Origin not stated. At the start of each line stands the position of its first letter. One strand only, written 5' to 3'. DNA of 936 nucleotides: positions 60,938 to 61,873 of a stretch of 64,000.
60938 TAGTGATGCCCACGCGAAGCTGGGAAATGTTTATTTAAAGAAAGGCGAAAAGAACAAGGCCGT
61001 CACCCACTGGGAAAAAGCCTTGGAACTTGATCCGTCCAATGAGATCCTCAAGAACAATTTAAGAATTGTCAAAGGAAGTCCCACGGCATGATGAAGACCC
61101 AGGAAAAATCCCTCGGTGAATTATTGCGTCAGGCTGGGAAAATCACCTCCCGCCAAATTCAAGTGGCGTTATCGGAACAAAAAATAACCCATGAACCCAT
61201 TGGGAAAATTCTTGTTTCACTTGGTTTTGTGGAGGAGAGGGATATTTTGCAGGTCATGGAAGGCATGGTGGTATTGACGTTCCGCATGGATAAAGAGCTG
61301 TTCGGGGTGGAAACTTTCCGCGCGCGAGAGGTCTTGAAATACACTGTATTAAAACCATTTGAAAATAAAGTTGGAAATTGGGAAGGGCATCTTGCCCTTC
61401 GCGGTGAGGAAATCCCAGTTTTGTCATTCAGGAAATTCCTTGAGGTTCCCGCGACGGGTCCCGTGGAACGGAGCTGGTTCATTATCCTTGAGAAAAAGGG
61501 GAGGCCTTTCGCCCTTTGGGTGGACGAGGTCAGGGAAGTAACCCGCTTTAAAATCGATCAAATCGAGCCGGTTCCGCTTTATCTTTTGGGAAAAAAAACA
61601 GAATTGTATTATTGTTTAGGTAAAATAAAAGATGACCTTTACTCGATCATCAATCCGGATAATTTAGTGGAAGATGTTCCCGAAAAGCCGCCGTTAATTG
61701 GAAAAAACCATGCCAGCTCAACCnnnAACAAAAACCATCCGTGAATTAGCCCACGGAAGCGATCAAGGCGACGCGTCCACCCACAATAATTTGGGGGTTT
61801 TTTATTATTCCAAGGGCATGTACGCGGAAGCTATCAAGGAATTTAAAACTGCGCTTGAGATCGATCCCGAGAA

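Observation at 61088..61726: MshEN-type c-di-GMP-binding motif fused to a CheW-like domain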

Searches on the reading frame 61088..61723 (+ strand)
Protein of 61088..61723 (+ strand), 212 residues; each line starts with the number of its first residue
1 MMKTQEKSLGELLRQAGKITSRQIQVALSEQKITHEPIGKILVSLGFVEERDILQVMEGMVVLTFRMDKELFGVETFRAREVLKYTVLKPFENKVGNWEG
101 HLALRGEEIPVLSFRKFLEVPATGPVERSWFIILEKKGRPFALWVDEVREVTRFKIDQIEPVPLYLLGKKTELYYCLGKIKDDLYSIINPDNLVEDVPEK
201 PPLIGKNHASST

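Call 4: search_protein_families(library=pfam, proteins=[window:61088-61723:+], max_evalue=10)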
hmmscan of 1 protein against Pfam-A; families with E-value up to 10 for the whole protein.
window:61088-61723:+ (212 aa): 3 families
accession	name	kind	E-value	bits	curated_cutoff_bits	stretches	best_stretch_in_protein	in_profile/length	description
PF01584.24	CheW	-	2.1e-21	76.4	23.5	1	62-196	2-136/138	CheW-like domain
PF11165.13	DUF2949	-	0.081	13.8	24.2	1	8-51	3-46/56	Protein of unknown function (DUF2949)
PF12975.13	DUF3859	-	0.12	12.8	24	1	78-114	85-121/123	Domain of unknown function (DUF3859)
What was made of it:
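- On CheW coupling protein: PF01584 scores 76.4 bits against a cutoff of 23.5, residues 62-196, model positions 2-136 of 138 (call 4).
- Checked: The CheW domain follows at once (Pfam PF01584, residues 62-196, E=2.1e-21, 76.4 bits against a cutoff of 23.5; call 4).
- Tried and rejected: FrzB-like truncated CheW: rejected, because the Pfam model is covered end to end (call 4).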

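Call 5: search_protein_families(library=ncbifam, proteins=[window:61088-61723:+], max_evalue=10)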
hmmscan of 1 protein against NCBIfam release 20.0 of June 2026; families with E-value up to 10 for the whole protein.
window:61088-61723:+ (212 aa): 6 families
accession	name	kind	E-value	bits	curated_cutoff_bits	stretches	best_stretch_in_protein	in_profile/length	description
NF053729.1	c-di-GMP_motif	domain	7.4e-16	57.7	38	1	9-58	2-51/53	cyclic di-GMP-binding domain-containing protein, MshE-related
NF007903.0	PRK10612.1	equivalog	1.8e-07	31.1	260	1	59-194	16-151/167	chemotaxis protein CheW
NF012033.0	PRK15489.1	equivalog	7.6e-05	21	537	1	4-51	488-535/703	glycosyl transferase family protein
TIGR03029.1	EpsG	equivalog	0.00082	18.6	313.8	1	7-57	3-53/274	chain length determinant protein tyrosine kinase EpsG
NF008411.1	PRK11234.1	equivalog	0.12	10.7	1170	1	5-88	480-566/723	cyclic di-3',5'-guanylate-activated glycosyltransferase NfrB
TIGR02538.1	type_IV_pilB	equivalog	0.15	10.6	675.65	1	9-59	2-52/564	type IV-A pilus assembly ATPase PilB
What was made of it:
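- On MshEN_N (c-di-GMP-binding subdomain of MshE/GSPII domains): NF053729 scores 57.7 bits against a cutoff of 38, E=7.4e-16 (call 5).
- NF053729 E=7.4e-16 (call 5) and CheW PF01584 E=2.1e-21 (call 4). E=7e-16 to the motif model (call 5).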

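Call 6: search_solved_structures(query=window:61088-61723:+, max_evalue=10, show_alignments=3)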
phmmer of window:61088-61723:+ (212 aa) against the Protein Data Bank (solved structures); distinct sequences matched with E-value up to 10: 19.
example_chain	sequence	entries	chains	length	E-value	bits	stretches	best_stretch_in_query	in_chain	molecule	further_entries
6f8l_G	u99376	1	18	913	1.2e-09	41.4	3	5-58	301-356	Type IV pilus assembly protein PilF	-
2qdl_A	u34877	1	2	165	1.1e-08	38.3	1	62-184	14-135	Chemotaxis signal transduction protein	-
2ho9_A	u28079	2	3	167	1.5e-07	34.6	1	58-195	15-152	Chemotaxis protein cheW | CheW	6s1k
8c5v_E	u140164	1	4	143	2.4e-07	33.9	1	59-194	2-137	Chemotaxis protein CheW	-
5htl_A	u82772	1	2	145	7.2e-05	25.8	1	6-59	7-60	MSHA biogenesis protein MshE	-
8pdk_A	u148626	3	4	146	0.0054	19.7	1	6-51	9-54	c-di-GMP binding domain of the ATPase enzyme PilF | ATP-binding motif-containing protein pilF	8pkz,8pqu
6ejf_J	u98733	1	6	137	0.0058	19.6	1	7-51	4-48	Type IV pilus assembly protein PilF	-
9glg_A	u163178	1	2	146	0.0063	19.5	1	6-51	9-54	ATP-binding motif-containing protein pilF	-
8pfa_A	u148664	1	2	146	0.0068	19.4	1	7-51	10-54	c-di-GMP binding domain of the ATPase enzyme PilF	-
9g1w_A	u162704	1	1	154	0.0082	19.1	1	5-60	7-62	Type IV pilus assembly ATPase PilB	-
8pe0_A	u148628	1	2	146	0.0085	19.1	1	7-51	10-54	c-di-GMP binding domain of the ATPase enzyme PilF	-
1k0s_A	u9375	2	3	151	0.013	18.4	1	56-197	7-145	CHEMOTAXIS PROTEIN CHEW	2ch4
9gl5_A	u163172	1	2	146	0.014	18.3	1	6-51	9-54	ATP-binding motif-containing protein pilF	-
4jpb_W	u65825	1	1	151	0.019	17.9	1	56-171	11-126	Chemotaxis protein CheW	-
3ja6_A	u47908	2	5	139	0.049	16.6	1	61-172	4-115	Chemotaxis protein CheW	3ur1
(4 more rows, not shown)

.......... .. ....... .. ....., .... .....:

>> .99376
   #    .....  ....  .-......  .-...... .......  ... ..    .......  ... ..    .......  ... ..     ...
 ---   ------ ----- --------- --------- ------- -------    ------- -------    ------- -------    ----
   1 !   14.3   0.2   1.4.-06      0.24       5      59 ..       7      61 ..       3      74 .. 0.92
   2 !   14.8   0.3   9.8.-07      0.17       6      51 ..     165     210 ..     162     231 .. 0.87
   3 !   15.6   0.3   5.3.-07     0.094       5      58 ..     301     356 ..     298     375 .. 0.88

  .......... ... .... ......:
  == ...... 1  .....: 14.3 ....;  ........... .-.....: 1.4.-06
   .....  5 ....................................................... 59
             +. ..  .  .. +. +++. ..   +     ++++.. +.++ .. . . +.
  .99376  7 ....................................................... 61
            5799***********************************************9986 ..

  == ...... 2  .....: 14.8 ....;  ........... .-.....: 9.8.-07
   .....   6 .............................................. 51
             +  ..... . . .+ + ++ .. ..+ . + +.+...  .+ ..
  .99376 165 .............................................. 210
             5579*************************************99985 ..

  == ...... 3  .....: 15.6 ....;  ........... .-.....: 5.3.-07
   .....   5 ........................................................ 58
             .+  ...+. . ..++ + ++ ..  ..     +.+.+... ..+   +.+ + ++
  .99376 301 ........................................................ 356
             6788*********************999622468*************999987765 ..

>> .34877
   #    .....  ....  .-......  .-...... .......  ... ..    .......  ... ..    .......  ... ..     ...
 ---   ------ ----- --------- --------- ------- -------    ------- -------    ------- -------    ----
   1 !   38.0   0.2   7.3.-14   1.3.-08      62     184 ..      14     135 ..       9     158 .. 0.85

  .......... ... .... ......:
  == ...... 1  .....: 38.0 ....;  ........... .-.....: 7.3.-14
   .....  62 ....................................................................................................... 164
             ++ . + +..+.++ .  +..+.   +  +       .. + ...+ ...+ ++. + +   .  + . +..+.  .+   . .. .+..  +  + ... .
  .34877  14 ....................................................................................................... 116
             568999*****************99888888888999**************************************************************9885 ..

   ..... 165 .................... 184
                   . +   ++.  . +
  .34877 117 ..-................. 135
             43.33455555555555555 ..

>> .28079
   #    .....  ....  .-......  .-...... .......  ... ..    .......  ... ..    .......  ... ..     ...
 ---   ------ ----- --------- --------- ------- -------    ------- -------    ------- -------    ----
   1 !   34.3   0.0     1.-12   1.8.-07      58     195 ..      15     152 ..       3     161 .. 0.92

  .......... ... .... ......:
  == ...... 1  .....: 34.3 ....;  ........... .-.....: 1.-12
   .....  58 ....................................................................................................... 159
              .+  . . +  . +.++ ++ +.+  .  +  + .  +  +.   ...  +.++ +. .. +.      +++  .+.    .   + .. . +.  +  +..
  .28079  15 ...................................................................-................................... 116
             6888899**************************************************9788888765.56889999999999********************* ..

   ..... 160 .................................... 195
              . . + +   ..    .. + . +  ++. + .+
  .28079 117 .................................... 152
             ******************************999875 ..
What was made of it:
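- Checked: This is far beyond chance: NCBIfam NF053729 'c-di-GMP_motif, MshE-related' gives E=7.4e-16 and 57.7 bits against a cutoff of 38 (call 5); phmmer to PilF 6f8l gives E=1.2e-9 and to MshE 5htl E=7e-5 (call 6).
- E81 and R105 align with E. coli CheW E38 and R62, and G100 aligns with G57 (call 6).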

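Call 16: find_homologous_proteins(query=window:61088-61723:+, max_evalue=0.001)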
Query window:61088-61723:+ (212 aa): 105 proteins with E <= 0.001 among 306 candidates.
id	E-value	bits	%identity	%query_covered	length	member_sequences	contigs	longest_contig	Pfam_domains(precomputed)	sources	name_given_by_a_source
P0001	3.3e-135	466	100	100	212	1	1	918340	PF01584.25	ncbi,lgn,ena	-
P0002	1.1e-94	334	72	100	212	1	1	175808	PF01584.25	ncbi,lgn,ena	-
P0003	5.5e-88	312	69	100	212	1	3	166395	PF01584.25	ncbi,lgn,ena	-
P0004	1.4e-86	308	74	92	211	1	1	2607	PF01584.25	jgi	jgi:purine-binding chemotaxis protein CheW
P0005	3.6e-85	303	71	92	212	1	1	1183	PF01584.25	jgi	-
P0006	3.8e-85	303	68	92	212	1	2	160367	PF01584.25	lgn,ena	-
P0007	5.1e-85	302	71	92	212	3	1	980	PF01584.25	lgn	-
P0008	8.5e-85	302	69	92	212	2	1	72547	PF01584.25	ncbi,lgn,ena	-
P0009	8.5e-85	302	68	93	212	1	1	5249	PF01584.25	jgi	jgi:chemotaxis signal transduction protein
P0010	1.3e-84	301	71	92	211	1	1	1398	PF01584.25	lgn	-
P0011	1.5e-84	301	68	93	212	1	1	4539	PF01584.25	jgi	jgi:chemotaxis signal transduction protein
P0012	1.6e-84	301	69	92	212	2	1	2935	PF01584.25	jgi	jgi:chemotaxis signal transduction protein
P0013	2.4e-84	300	68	95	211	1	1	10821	PF01584.25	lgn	-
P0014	3.3e-84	300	67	99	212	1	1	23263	PF01584.25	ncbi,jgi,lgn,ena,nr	ncbi:MAG TPA: chemotaxis protein CheW [bacterium]|nr:chemotaxis protein CheW [bacterium]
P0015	3.4e-84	300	69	92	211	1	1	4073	PF01584.25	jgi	jgi:chemotaxis signal transduction protein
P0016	3.6e-84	300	68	92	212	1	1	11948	PF01584.25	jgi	jgi:chemotaxis signal transduction protein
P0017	9.4e-84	298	70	92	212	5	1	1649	PF01584.25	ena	-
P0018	9.5e-84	298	72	92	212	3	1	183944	PF01584.25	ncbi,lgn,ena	-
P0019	1.1e-83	298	68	99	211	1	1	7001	PF01584.25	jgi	jgi:chemotaxis signal transduction protein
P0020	1.8e-83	297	64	99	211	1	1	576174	PF01584.25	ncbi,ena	-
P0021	2.4e-83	297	64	100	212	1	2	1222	PF01584.25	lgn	-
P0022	3.1e-83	297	68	92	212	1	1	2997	PF01584.25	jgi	jgi:chemotaxis signal transduction protein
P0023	3.5e-83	296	69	93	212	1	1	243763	PF01584.25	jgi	jgi:purine-binding chemotaxis protein CheW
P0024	5.2e-83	296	64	100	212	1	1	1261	PF01584.25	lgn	-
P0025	1.2e-82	295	69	92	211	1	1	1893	PF01584.25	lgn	-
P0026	1.9e-82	294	64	100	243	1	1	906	PF01584.25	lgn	-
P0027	3.9e-82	293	67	92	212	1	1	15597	PF01584.25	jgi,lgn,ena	-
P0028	4.1e-82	293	70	95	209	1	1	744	PF01584.25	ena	-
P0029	9.6e-82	292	68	92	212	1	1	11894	PF01584.25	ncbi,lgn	-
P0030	1.4e-81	291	68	92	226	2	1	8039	PF01584.25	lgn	-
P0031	3.1e-81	290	68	92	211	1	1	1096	PF01584.25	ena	-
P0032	3.4e-81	290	65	100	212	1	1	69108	PF01584.25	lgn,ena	-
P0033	3.6e-81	290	65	100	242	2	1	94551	PF01584.25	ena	-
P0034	4.2e-81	290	68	92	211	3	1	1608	PF01584.25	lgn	-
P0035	5.3e-81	289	66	92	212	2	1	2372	PF01584.25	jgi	jgi:chemotaxis signal transduction protein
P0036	5.9e-81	289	68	92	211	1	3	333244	PF01584.25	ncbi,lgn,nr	ncbi:MAG TPA: chemotaxis protein CheW [bacterium]|nr:chemotaxis protein CheW [bacterium]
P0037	6.7e-81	289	70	92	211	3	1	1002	PF01584.25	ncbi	-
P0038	6.9e-81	289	70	92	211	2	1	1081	PF01584.25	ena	-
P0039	7.5e-81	289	67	99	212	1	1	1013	PF01584.25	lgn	-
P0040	2.6e-80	287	65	92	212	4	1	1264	PF01584.25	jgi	jgi:chemotaxis signal transduction protein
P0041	2.6e-80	287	65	98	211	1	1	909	PF01584.25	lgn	-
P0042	2.7e-80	287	68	92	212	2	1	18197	PF01584.25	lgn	-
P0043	2.8e-80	287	63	100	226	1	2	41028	PF01584.25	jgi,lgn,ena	-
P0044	3.3e-80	287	68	92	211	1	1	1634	PF01584.25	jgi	jgi:chemotaxis signal transduction protein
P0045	4.0e-80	286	67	92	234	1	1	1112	PF01584.25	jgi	jgi:chemotaxis signal transduction protein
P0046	7.3e-80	286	68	92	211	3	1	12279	PF01584.25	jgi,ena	-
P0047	1.5e-79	285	62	100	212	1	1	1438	PF01584.25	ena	-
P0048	2.5e-79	284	67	92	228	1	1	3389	PF01584.25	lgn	-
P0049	3.2e-79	283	68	90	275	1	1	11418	PF01584.25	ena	-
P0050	8.8e-79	282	62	100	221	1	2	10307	PF01584.25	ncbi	-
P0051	2.6e-78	280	66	98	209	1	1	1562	PF01584.25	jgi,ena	-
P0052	2.8e-78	280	63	100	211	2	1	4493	PF01584.25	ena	-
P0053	3.2e-78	280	65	98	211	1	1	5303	PF01584.25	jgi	jgi:chemotaxis signal transduction protein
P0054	3.4e-78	280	65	99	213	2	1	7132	PF01584.25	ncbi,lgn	-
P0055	4.3e-78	280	67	92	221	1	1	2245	PF01584.25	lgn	-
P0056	4.3e-78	280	65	92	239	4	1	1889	PF01584.25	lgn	-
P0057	5.4e-78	279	66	92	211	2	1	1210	PF01584.25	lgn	-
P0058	5.6e-78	279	68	92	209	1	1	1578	PF01584.25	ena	-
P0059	7.7e-78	279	65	100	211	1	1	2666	PF01584.25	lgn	-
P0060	1.2e-77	278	66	93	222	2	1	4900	PF01584.25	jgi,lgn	-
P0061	1.7e-77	278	67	92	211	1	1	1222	PF01584.25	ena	-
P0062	3.6e-77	277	71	87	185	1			PF01584.25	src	-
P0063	8.7e-77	276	61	98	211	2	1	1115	PF01584.25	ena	-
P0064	9.9e-77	275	66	92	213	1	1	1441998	PF01584.25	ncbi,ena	-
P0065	1.3e-76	275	62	98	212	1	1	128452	PF01584.25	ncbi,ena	-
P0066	3.3e-76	274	65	92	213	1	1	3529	PF01584.25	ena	-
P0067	3.4e-76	274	63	100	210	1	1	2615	PF01584.25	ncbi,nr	ncbi:MAG TPA: chemotaxis protein CheW [bacterium]|nr:chemotaxis protein CheW [bacterium]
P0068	5.2e-76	273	66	91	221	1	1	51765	PF01584.25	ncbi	-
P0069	5.5e-76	273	63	97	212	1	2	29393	PF01584.25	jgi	jgi:chemotaxis signal transduction protein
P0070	8.0e-76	272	62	100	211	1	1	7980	PF01584.25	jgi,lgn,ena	-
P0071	8.1e-76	272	61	98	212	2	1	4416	PF01584.25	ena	-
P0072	8.8e-76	272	65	92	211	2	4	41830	PF01584.25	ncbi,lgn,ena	-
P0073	1.5e-75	271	62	98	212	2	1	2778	PF01584.25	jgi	-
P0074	2.1e-75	271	66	92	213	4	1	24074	PF01584.25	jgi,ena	jgi:purine-binding chemotaxis protein CheW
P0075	2.5e-75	271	62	94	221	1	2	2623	PF01584.25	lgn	-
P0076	3.7e-75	270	61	98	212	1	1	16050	PF01584.25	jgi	jgi:chemotaxis signal transduction protein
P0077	6.3e-75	269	61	99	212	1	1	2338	PF01584.25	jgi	jgi:chemotaxis signal transduction protein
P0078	1.1e-74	269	66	92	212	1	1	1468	PF01584.25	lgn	-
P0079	2.1e-74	268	63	100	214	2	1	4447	PF01584.25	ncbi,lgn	ncbi:MAG: chemotaxis protein CheW [bacterium]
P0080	4.1e-74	267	61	97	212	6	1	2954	PF01584.25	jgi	jgi:chemotaxis signal transduction protein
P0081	1.0e-73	265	61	97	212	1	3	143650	PF01584.25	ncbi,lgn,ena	-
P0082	1.1e-73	265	64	92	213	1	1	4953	PF01584.25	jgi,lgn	jgi:chemotaxis signal transduction protein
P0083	1.3e-73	265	60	97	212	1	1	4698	PF01584.25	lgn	-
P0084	6.8e-73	263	69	83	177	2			PF01584.25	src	-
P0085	2.6e-71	258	69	81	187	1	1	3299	PF01584.25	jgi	-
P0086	6.5e-71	256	62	97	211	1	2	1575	PF01584.25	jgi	jgi:chemotaxis signal transduction protein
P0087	3.3e-69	251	56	100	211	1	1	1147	PF01584.25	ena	-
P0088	1.7e-68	248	62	91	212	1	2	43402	PF01584.25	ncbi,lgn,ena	-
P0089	2.6e-68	248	61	91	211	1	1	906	PF01584.25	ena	-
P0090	1.0e-65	239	65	81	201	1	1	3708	PF01584.25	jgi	jgi:chemotaxis signal transduction protein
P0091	4.1e-65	237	52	100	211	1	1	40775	PF01584.25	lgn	-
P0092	3.7e-64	234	54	100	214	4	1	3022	PF01584.25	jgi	-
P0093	8.5e-64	233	57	92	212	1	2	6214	PF01584.25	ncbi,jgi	-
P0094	1.3e-62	229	55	91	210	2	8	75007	PF01584.25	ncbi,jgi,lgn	jgi:chemotaxis signal transduction protein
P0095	3.2e-60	221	52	99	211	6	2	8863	PF01584.25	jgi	jgi:chemotaxis signal transduction protein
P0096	9.9e-60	220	56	92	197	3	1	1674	PF01584.25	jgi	-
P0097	1.1e-59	220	50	99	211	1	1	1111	PF01584.25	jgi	-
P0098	4.0e-59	218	56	92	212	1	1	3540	PF01584.25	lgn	-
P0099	4.2e-55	205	66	73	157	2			PF01584.25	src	-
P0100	1.5e-54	203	66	70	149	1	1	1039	PF01584.25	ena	-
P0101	7.3e-54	201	68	70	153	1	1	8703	PF01584.25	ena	-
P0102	5.4e-49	185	63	64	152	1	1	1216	PF01584.25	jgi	jgi:chemotaxis signal transduction protein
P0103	7.6e-49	184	61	69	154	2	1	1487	PF01584.25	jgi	jgi:purine-binding chemotaxis protein CheW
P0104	2.9e-45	173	71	56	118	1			PF01584.25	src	-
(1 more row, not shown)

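Call 19: find_encoding_contigs(protein=P0001, flank=10000, max_places=3)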
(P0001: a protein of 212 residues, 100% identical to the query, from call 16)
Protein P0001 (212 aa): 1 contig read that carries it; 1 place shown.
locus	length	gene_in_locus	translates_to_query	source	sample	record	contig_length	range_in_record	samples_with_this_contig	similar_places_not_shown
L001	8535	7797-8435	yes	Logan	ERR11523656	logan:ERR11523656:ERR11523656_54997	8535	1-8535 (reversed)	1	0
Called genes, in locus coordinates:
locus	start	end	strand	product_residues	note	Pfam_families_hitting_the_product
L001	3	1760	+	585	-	?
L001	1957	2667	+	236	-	PF00437:T2SSE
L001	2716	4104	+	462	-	PF00515:TPR_1 (faint), PF07719:TPR_2 (faint), PF13371:TPR_9 (faint), PF13428:TPR_14 (faint), PF13432:TPR_16 (faint), PF13414:TPR_11 (faint), PF14559:TPR_19 (weak)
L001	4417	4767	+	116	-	-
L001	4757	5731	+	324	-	-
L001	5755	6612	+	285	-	PF03705:CheR_N, PF01739:CheR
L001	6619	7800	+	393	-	-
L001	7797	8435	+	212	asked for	PF01584:CheW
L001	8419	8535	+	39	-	?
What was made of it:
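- Tried and rejected: The P0001 look-up returned only an 8.5-kb contig that ends just past this gene (call 19).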

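Call 20: find_encoding_contigs(protein=P0064, flank=10000, max_places=2)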
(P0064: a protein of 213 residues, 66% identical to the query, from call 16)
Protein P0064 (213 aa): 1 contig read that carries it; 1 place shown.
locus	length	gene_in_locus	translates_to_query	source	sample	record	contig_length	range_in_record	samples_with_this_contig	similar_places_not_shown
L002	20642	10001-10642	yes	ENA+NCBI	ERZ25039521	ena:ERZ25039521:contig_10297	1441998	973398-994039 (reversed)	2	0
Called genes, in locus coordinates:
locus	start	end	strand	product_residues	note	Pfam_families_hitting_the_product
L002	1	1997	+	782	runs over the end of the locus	PF23914:TPR_CcmH_CycH (faint), PF00515:TPR_1 (faint), PF07719:TPR_2 (faint), PF12895:ANAPC3 (faint), PF13174:TPR_6 (faint), PF13176:TPR_7 (faint), PF13432:TPR_16 (weak), PF14559:TPR_19, +7 more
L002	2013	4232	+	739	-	PF11028:TMEM260_N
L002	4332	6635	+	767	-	PF00437:T2SSE, PF13401:AAA_22 (faint), PF14559:TPR_19 (faint), PF00515:TPR_1 (faint), PF07719:TPR_2 (faint), PF13428:TPR_14 (faint), PF13432:TPR_16 (faint), PF13414:TPR_11 (faint), +2 more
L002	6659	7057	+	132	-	-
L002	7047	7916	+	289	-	-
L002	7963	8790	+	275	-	PF03705:CheR_N, PF01739:CheR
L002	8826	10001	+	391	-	-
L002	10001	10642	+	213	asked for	PF01584:CheW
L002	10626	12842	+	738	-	-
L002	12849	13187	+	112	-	PF00543:P-II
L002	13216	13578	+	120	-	PF00072:Response_reg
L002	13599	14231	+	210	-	PF04509:CheC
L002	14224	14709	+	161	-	PF03975:CheD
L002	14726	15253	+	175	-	PF01584:CheW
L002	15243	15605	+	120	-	PF00072:Response_reg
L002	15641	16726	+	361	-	PF00072:Response_reg, PF01339:CheB_methylest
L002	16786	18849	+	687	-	PF01627:Hpt, PF07194:P2, PF02895:H-kinase_dim, PF02518:HATPase_c, PF01584:CheW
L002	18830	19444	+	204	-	PF04509:CheC, PF13690:CheX, PF04509:CheC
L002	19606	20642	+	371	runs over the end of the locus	PF00990:GGDEF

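Call 21: find_encoding_contigs(protein=P0094, flank=10000, max_places=2)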
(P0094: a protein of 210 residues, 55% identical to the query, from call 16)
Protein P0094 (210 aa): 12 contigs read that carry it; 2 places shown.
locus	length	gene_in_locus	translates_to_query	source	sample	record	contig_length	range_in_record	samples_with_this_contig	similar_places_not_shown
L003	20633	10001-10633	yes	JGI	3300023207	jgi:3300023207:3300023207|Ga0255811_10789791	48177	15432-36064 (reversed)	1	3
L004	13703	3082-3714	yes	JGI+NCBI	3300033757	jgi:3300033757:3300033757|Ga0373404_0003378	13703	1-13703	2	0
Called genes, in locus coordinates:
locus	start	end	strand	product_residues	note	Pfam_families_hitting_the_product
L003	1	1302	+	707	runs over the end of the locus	PF11028:TMEM260_N, PF28495:TMEM260_2 (weak)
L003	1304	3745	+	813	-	PF11028:TMEM260_N, PF13432:TPR_16 (faint), PF28495:TMEM260_2, PF13424:TPR_12, PF00515:TPR_1 (weak), PF07719:TPR_2 (weak), PF13176:TPR_7 (weak), PF14559:TPR_19 (weak), +8 more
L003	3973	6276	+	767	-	PF00437:T2SSE, PF13428:TPR_14 (faint), PF13401:AAA_22 (faint), PF14863:Alkyl_sulf_dimr (faint), PF00515:TPR_1 (faint), PF13371:TPR_9 (faint), PF13432:TPR_16 (faint), PF07719:TPR_2 (weak), +4 more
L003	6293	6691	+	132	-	-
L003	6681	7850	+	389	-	-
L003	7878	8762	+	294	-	PF03705:CheR_N, PF13649:Methyltransf_25 (faint), PF01739:CheR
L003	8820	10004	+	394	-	-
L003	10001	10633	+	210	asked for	PF01584:CheW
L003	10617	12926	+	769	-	-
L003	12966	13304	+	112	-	PF00543:P-II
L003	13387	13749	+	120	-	PF00072:Response_reg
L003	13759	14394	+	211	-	PF04509:CheC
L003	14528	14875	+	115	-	PF03975:CheD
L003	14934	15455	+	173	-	PF01584:CheW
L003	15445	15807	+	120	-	PF00072:Response_reg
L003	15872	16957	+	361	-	PF00072:Response_reg, PF01339:CheB_methylest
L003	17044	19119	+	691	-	PF01627:Hpt, PF07194:P2, PF02895:H-kinase_dim, PF02518:HATPase_c, PF01584:CheW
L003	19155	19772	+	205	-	PF04509:CheC, PF13690:CheX (weak), PF04509:CheC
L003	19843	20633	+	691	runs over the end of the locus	-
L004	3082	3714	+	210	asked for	PF01584:CheW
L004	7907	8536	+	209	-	PF01584:CheW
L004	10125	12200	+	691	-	PF01627:Hpt, PF07194:P2, PF02895:H-kinase_dim, PF02518:HATPase_c, PF01584:CheW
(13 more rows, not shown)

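Call 22: find_encoding_contigs(protein=P0002, flank=10000, max_places=2)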
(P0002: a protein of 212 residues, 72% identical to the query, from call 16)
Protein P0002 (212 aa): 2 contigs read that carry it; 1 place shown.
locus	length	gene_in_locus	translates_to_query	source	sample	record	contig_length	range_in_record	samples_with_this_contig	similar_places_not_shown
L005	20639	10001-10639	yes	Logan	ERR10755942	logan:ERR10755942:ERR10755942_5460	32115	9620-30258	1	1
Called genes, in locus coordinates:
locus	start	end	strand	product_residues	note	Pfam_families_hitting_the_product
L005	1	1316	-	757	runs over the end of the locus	PF13231:PMT_2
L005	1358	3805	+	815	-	PF13231:PMT_2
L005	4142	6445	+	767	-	PF00437:T2SSE, PF00515:TPR_1 (faint), PF07719:TPR_2 (faint), PF13181:TPR_8 (faint), PF13371:TPR_9 (faint), PF13428:TPR_14 (faint), PF13432:TPR_16 (faint), PF14559:TPR_19 (faint), +1 more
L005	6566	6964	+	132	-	-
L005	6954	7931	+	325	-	-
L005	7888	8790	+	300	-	PF03705:CheR_N, PF01739:CheR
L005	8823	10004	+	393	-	-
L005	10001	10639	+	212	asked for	PF01584:CheW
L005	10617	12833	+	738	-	-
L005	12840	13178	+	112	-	PF00543:P-II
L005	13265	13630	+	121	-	PF00072:Response_reg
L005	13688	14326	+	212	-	PF13690:CheX (faint), PF04509:CheC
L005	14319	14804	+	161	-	PF03975:CheD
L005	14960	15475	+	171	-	PF01584:CheW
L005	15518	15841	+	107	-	PF00072:Response_reg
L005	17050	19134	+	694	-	PF01627:Hpt, PF07194:P2, PF02895:H-kinase_dim, PF02518:HATPase_c, PF01584:CheW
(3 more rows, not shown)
